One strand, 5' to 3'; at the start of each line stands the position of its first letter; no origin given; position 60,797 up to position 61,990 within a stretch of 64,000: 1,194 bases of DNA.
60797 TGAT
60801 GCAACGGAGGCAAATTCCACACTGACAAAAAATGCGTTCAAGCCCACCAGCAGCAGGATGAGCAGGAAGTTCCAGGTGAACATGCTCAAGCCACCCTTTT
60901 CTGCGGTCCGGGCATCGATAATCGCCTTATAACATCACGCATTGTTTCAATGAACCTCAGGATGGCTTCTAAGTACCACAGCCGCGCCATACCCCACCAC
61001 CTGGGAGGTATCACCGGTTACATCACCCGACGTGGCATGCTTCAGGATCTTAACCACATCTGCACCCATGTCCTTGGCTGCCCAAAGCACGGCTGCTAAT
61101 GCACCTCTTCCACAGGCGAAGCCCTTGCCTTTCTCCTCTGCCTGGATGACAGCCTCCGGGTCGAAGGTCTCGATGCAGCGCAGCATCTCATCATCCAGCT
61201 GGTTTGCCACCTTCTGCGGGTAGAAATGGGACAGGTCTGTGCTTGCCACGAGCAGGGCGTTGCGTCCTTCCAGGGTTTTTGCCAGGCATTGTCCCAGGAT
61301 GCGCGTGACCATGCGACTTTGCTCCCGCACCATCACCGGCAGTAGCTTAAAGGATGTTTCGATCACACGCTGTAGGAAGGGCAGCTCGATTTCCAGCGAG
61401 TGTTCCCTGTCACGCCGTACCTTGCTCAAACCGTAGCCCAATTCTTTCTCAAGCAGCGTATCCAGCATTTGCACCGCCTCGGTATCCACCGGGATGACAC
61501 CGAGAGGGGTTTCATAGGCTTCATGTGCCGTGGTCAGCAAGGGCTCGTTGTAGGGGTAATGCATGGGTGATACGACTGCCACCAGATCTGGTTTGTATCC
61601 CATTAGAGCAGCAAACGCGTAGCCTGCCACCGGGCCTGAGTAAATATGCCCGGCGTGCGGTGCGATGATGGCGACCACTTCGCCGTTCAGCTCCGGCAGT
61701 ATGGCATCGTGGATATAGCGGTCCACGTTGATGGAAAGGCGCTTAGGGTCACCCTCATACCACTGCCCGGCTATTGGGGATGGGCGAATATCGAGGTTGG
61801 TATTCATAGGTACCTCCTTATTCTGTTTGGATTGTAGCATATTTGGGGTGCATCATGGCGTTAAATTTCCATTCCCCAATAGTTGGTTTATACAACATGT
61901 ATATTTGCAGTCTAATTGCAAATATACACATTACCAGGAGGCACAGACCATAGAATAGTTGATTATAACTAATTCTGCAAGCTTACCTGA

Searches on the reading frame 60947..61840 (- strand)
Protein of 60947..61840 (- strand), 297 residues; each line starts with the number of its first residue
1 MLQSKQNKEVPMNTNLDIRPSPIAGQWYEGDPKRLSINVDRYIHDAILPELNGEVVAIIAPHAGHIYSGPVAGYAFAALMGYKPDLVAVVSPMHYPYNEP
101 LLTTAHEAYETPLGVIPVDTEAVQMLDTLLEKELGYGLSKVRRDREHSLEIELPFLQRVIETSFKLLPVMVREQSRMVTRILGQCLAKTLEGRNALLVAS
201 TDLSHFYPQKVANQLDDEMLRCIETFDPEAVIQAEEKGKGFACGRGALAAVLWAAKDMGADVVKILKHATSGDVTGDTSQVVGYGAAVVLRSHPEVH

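Call 43: search_protein_families(library=pfam, proteins=[window:60947-61840:-], max_evalue=0.0001)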
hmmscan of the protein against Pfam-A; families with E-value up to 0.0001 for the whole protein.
window:60947-61840:- (297 aa): 1 family
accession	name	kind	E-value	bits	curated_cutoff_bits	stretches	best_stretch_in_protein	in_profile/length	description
PF01875.22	Memo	-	8.6e-60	202.6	27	1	23-288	4-269/269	Memo-like protein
